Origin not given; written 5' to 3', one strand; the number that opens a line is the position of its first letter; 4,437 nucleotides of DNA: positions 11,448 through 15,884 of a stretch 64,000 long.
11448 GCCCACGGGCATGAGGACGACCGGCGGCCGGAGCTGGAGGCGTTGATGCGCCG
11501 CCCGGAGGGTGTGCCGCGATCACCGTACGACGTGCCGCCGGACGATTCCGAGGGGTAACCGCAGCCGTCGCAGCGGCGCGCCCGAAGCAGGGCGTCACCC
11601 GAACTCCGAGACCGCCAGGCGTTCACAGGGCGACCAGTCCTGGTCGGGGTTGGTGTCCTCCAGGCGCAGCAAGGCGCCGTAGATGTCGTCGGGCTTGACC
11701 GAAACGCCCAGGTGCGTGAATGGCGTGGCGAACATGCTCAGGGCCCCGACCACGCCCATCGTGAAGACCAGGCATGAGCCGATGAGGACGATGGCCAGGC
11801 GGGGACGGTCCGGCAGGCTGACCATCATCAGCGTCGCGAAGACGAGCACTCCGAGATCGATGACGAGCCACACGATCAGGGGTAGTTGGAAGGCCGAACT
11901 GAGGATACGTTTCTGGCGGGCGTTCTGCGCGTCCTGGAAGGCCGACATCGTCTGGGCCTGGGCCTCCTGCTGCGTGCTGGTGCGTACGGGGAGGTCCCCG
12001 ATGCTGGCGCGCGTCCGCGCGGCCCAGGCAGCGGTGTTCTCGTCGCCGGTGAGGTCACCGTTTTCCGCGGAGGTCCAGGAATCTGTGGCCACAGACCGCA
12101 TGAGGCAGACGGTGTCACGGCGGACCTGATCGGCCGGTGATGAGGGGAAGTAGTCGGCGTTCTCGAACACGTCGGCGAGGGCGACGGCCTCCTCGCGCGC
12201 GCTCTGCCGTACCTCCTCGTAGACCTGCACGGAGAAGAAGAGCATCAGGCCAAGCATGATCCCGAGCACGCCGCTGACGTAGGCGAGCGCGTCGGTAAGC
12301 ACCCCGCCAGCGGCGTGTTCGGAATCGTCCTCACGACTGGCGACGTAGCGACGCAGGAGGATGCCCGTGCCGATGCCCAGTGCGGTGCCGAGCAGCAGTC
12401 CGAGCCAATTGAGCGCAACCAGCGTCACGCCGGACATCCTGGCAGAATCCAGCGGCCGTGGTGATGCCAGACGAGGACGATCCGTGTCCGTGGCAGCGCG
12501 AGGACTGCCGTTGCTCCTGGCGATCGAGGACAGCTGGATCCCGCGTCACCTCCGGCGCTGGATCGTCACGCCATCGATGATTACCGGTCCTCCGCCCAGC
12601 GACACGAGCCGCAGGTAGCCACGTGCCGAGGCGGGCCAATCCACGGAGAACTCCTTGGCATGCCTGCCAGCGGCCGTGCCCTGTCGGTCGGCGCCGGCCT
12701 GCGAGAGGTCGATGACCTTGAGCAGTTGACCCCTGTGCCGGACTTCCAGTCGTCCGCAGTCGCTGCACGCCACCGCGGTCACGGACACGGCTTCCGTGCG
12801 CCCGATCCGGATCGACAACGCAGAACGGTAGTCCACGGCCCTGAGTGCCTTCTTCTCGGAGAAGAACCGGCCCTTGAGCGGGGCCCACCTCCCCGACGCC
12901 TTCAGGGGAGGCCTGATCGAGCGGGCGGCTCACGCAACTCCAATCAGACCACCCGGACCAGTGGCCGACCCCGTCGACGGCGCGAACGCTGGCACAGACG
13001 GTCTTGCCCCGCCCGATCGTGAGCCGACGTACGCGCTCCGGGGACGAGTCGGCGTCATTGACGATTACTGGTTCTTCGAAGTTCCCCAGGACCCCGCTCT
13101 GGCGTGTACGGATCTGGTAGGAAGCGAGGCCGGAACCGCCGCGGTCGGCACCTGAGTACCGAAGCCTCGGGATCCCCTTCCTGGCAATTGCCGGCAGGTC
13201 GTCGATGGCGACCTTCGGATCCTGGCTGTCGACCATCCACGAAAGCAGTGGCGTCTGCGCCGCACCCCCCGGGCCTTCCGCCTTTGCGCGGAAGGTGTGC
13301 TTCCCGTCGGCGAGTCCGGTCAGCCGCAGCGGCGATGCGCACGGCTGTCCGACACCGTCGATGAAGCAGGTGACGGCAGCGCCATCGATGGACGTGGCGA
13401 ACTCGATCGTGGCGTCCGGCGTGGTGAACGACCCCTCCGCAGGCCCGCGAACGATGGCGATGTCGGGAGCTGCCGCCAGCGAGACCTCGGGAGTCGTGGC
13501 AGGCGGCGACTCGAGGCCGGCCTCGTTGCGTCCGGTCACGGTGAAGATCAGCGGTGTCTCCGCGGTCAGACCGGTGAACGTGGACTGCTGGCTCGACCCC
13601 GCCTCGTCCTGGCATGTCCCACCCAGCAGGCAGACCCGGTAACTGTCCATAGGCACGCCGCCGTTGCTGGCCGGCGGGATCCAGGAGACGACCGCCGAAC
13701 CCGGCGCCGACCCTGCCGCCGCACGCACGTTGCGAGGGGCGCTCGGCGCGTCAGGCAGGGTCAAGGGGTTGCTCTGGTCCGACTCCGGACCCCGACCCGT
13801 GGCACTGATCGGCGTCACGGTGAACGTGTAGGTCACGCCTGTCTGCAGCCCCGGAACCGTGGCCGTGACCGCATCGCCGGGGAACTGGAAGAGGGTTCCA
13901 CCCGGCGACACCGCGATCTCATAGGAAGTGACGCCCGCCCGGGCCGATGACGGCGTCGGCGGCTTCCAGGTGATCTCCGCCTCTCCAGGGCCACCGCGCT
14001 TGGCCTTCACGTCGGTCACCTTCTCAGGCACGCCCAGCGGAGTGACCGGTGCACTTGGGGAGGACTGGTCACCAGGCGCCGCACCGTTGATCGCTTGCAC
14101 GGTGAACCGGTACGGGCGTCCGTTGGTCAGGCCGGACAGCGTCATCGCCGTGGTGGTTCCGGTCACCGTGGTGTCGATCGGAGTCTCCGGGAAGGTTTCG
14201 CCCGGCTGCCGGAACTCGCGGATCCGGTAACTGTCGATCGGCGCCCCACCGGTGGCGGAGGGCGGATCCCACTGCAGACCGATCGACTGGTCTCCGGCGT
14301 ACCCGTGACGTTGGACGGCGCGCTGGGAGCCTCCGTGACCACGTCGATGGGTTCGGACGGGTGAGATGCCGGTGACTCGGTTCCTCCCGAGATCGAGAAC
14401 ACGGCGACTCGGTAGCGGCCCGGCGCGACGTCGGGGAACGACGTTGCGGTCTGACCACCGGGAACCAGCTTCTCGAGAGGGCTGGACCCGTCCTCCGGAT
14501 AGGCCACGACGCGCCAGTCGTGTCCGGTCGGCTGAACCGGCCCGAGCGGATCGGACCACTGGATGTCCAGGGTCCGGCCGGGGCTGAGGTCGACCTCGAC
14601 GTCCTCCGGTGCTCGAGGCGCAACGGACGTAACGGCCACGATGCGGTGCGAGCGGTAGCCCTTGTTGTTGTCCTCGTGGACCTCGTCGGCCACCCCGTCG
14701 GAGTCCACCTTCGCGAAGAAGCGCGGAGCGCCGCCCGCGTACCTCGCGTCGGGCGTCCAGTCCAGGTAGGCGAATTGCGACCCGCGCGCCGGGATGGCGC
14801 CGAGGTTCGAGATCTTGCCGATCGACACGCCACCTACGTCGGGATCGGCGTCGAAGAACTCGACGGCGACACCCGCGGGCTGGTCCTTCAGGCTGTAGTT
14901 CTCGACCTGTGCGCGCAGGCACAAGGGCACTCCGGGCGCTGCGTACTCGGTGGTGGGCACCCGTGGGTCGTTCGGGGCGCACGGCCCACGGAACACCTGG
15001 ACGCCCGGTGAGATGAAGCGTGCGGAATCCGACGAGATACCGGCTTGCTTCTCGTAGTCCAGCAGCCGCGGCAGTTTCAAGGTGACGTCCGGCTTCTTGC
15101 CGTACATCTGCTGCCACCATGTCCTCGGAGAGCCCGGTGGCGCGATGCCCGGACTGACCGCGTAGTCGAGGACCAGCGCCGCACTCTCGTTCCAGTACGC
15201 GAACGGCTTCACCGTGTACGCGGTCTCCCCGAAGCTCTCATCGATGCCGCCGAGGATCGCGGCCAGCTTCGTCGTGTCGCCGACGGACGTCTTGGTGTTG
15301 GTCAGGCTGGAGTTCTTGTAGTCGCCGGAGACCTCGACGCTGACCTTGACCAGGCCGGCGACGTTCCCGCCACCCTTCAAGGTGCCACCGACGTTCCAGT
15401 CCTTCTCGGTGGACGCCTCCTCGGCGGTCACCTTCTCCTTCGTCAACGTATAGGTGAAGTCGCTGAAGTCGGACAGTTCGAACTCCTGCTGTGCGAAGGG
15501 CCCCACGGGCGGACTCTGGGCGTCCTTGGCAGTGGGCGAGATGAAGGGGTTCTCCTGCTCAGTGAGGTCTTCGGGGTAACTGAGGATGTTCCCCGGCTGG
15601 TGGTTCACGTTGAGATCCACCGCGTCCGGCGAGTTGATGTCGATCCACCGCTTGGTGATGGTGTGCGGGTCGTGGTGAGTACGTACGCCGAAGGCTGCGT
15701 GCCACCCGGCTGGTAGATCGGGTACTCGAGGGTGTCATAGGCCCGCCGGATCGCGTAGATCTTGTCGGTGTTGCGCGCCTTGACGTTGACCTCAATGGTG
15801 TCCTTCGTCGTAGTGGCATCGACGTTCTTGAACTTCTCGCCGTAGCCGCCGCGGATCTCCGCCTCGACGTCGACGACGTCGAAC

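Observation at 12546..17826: A ~1,760-aa secreted FG-GAP / CARDB / FN3 surface protein reconstructed from five reading frames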

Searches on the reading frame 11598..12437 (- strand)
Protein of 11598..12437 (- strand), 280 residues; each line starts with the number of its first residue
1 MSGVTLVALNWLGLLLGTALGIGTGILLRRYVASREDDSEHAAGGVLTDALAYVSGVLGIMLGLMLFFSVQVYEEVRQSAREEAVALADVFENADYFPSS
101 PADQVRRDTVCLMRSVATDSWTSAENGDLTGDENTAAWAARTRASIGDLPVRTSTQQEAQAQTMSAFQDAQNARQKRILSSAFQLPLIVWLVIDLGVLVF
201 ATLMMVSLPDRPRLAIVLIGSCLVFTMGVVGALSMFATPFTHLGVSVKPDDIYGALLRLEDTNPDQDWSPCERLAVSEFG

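Call 6: search_protein_families(library=pfam, proteins=[window:11598-12437:-], max_evalue=0.1)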
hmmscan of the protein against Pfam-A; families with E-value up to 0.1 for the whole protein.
window:11598-12437:- (280 aa): 2 families
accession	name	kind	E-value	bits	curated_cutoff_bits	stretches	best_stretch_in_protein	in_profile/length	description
PF14023.12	Bestrophin-like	-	1.1e-19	71.3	32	1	26-240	12-221/232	Bestrophin-like domain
PF07758.16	DUF1614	-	0.052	13.9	23.9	0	49-67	119-137/171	Protein of unknown function (DUF1614)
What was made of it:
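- Checked: The downstream gene 11595-12437 encodes a Bestrophin-like membrane protein (PF14023, E 1e-19, call 6).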

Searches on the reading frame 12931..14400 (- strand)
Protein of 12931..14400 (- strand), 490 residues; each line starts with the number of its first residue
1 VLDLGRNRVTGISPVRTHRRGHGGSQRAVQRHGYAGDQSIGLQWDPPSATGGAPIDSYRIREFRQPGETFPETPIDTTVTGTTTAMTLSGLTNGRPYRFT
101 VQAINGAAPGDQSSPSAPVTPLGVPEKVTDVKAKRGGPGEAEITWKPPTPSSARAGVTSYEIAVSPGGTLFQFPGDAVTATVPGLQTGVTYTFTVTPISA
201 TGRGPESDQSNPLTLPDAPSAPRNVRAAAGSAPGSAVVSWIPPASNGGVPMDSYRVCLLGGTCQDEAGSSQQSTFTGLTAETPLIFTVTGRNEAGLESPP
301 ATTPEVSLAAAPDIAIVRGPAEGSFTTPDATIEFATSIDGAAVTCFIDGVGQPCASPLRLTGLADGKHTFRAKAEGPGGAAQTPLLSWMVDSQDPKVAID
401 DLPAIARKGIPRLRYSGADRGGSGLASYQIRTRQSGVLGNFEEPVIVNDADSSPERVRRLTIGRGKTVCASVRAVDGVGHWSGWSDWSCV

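Call 6: search_protein_families(library=pfam, proteins=[window:12931-14400:-], max_evalue=0.1)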
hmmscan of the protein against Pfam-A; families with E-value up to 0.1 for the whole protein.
window:12931-14400:- (490 aa): 5 families
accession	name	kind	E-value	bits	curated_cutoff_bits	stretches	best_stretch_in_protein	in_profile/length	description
PF00041.27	fn3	-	8.1e-39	132.2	25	3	36-116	12-81/84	Fibronectin type III domain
PF25523.1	Ig_RIMBP2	-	4e-09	36.9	27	1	218-271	2-60/105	RIMBP2-like, immunoglobulin-like domain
PF16656.11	Pur_ac_phosph_N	-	1.2e-06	29.4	30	0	37-106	12-83/93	Purple acid Phosphatase, N-terminal domain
PF25788.1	Ig_Rha78A_N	-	0.00078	20.1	27.4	0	411-489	20-98/105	Rha78A-like, N-terminal immunoglobulin domain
PF25059.1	FN3_DSCAM-DSCAML_C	-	0.0047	17.7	39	0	50-109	15-70/89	DSCAM/DSCAML C-terminal Fn3-like domain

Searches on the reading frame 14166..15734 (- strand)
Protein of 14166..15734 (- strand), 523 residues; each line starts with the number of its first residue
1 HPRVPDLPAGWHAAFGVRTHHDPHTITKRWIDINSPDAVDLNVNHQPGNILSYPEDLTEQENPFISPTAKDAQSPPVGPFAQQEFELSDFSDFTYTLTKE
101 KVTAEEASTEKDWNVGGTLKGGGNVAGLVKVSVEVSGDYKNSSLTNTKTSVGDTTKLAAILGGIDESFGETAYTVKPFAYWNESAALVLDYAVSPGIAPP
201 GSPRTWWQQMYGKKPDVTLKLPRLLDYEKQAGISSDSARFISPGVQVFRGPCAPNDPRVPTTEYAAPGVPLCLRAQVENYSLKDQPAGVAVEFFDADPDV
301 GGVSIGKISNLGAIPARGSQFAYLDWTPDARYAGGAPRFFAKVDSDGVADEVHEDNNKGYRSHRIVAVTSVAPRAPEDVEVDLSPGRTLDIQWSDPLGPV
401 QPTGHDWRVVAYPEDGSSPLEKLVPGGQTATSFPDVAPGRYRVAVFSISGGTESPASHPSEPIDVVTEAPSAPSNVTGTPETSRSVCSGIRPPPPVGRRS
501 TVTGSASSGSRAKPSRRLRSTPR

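Call 6: search_protein_families(library=pfam, proteins=[window:14166-15734:-], max_evalue=0.1)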
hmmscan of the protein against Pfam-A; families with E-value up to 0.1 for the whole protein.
window:14166-15734:- (523 aa): 1 family
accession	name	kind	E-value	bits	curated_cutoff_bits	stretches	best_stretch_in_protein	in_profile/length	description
PF00041.27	fn3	-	0.0018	18.9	25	1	375-461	2-82/84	Fibronectin type III domain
